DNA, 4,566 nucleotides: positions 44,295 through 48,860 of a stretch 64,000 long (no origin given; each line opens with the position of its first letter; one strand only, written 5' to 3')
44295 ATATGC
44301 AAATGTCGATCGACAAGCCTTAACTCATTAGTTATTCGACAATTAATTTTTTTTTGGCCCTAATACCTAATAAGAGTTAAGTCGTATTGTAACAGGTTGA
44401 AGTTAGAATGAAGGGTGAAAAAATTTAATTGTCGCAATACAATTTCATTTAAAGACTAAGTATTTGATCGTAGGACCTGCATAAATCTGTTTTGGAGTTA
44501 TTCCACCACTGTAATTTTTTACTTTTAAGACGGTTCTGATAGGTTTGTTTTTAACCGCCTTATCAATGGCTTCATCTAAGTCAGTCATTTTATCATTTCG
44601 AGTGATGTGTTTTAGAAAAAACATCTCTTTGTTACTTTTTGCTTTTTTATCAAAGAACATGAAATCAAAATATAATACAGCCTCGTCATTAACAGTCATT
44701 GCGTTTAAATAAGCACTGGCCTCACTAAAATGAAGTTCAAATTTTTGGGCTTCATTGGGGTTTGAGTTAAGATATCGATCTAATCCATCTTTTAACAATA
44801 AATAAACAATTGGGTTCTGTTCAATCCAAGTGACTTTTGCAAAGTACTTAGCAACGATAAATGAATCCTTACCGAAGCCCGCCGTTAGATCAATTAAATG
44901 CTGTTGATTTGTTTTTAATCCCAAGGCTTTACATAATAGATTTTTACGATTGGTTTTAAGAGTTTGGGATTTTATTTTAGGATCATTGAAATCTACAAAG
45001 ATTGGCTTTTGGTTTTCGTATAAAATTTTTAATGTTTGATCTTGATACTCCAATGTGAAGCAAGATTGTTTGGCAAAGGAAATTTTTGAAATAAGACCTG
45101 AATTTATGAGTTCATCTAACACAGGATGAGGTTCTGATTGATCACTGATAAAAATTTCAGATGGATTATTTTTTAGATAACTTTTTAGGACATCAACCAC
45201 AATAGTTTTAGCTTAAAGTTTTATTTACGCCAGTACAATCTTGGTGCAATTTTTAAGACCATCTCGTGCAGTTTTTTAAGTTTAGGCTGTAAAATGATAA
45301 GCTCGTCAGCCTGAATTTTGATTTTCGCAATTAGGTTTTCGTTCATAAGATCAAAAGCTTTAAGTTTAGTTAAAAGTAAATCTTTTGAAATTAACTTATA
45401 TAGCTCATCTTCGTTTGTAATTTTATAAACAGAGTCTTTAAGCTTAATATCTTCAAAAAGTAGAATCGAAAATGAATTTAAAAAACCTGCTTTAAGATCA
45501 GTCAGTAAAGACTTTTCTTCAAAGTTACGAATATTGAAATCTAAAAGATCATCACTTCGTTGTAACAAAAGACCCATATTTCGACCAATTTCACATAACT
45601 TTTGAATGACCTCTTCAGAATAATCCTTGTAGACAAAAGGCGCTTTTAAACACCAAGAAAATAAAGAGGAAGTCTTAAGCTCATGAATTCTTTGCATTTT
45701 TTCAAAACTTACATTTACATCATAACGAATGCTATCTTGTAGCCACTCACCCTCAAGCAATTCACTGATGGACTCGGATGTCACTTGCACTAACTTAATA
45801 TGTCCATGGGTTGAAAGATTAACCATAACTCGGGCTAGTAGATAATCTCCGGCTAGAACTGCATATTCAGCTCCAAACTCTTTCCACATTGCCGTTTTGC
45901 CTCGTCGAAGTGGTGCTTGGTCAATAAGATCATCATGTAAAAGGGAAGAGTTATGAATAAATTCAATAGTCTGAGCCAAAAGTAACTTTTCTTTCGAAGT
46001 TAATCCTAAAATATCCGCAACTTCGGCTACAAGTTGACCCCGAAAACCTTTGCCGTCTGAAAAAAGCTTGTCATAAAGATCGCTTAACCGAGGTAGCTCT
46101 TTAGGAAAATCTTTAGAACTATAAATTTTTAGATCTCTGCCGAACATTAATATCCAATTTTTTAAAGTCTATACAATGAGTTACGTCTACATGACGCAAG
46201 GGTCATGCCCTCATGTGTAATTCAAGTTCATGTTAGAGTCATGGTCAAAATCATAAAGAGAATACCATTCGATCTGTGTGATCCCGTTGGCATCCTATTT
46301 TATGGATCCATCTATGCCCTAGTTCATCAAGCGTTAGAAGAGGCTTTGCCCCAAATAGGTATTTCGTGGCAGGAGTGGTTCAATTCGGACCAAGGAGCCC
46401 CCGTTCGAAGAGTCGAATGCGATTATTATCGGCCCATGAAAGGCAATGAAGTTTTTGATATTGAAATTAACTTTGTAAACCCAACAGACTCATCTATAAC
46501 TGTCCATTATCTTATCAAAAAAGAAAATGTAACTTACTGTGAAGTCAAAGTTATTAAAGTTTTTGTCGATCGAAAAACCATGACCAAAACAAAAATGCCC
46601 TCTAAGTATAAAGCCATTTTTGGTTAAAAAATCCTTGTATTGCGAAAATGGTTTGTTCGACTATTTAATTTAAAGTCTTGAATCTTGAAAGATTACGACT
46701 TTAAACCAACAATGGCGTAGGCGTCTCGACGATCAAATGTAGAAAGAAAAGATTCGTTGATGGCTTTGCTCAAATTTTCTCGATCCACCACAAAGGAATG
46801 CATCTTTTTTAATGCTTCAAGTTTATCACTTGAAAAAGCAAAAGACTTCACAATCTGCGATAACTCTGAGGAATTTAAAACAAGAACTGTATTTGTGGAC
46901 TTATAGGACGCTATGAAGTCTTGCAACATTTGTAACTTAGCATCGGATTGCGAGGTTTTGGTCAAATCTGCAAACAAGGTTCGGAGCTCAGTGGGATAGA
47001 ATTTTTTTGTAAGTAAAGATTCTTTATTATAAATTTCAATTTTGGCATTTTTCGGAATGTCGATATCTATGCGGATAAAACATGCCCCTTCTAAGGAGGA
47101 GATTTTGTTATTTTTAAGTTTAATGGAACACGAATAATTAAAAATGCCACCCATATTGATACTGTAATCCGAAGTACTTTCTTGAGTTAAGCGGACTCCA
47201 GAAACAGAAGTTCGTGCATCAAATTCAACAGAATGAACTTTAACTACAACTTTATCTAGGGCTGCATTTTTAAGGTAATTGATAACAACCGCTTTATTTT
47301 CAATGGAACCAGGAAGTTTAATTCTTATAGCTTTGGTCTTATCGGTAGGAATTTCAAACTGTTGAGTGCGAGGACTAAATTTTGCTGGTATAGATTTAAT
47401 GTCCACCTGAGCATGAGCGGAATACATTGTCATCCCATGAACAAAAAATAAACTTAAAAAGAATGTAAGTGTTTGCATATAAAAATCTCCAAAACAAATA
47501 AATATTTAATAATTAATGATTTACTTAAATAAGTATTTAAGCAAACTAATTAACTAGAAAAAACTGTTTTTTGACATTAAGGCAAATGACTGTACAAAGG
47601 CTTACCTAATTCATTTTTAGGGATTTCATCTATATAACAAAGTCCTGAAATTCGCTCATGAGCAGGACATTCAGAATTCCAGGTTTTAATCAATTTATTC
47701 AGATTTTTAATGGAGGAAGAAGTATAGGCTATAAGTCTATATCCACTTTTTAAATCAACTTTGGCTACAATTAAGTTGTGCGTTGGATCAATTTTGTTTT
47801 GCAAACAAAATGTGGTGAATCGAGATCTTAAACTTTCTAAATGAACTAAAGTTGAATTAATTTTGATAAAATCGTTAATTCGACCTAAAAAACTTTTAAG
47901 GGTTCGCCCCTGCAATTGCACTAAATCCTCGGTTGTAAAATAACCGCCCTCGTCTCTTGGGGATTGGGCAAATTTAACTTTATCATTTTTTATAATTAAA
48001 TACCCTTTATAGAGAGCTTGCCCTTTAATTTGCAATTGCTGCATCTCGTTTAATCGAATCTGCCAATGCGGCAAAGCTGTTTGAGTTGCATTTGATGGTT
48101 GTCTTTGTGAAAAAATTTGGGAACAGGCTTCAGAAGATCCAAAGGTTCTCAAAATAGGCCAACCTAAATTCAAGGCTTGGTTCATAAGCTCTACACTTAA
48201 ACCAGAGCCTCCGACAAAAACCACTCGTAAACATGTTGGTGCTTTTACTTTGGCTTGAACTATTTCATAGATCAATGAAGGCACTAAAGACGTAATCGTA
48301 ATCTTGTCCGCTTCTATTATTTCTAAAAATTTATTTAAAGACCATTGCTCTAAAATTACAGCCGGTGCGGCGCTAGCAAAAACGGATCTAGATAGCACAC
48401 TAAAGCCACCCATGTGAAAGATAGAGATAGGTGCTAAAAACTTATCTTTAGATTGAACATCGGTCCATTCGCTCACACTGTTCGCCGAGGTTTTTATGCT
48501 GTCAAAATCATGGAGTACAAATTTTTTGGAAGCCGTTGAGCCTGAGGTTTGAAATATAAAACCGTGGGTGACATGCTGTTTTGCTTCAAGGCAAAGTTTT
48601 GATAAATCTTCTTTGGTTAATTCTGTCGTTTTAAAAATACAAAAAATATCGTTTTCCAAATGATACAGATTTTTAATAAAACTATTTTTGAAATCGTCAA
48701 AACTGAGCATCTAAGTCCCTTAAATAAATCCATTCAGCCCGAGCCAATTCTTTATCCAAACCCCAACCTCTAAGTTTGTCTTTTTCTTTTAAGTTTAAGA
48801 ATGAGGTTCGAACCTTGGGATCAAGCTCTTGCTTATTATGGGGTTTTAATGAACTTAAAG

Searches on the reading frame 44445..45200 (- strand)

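Call 45: search_protein_families(library=pfam, proteins=[window:44445-45200:-], max_evalue=0.000001)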
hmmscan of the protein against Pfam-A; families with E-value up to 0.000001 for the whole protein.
window:44445-45200:- (251 aa): 1 family
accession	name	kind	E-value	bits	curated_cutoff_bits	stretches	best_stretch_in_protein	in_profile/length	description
PF04445.19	SAM_MT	-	7.3e-29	101.2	26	1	40-233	8-208/230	Putative SAM-dependent methyltransferase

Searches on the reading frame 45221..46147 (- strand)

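Call 45: search_protein_families(library=pfam, proteins=[window:45221-46147:-], max_evalue=0.000001)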
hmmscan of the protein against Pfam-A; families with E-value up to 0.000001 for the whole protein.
window:45221-46147:- (308 aa): 1 family
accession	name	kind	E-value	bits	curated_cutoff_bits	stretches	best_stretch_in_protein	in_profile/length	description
PF00348.22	polyprenyl_synt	-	1.3e-45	156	27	1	20-229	3-217/251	Polyprenyl synthetase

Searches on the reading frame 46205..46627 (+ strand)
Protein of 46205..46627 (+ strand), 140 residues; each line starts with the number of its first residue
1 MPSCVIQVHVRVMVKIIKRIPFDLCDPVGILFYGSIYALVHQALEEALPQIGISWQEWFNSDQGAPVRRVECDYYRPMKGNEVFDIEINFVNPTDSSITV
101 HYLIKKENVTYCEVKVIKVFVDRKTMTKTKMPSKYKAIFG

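Call 45: search_protein_families(library=pfam, proteins=[window:46205-46627:+], max_evalue=0.000001)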
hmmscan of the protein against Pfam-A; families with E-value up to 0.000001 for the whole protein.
window:46205-46627:+ (140 aa): 2 families
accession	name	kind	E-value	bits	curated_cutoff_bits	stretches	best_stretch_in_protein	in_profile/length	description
PF13279.12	4HBT_2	-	4.2e-08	34.1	25.5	1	25-137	6-120/122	Thioesterase-like superfamily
PF03061.28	4HBT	-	6.5e-08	33.2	20.6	1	29-111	2-77/79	Thioesterase superfamily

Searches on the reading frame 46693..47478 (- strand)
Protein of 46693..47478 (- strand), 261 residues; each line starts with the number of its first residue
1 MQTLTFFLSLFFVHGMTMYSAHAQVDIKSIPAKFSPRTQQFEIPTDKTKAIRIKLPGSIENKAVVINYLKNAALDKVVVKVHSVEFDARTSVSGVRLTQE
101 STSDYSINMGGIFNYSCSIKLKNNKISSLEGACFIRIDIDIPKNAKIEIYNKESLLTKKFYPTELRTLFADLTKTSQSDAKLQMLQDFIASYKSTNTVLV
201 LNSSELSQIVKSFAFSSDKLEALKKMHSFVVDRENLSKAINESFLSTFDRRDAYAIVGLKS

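Call 45: search_protein_families(library=pfam, proteins=[window:46693-47478:-], max_evalue=0.000001)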
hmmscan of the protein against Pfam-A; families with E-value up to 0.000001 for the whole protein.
window:46693-47478:- (261 aa): 1 family
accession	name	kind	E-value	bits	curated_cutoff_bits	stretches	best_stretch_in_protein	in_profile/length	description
PF14771.11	DUF4476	-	1.9e-12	47.7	22.5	1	162-256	4-90/91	Domain of unknown function (DUF4476)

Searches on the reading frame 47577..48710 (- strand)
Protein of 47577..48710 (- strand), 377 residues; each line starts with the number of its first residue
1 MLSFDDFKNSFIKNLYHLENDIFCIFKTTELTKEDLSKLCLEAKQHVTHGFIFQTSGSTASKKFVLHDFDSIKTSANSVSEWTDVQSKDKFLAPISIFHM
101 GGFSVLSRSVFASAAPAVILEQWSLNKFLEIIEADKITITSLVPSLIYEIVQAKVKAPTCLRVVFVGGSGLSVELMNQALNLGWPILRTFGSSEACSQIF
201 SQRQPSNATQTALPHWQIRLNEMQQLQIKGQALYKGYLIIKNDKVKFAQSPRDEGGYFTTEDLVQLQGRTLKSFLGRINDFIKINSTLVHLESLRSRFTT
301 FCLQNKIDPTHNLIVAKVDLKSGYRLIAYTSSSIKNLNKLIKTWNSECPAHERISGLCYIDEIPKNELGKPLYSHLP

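Call 45: search_protein_families(library=pfam, proteins=[window:47577-48710:-], max_evalue=0.000001)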
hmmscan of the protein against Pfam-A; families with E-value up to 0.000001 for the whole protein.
window:47577-48710:- (377 aa): 1 family
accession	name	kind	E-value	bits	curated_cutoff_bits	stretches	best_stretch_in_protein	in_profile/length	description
PF00501.34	AMP-binding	-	6.9e-20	71.6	29.9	1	51-239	166-373/384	AMP-binding enzyme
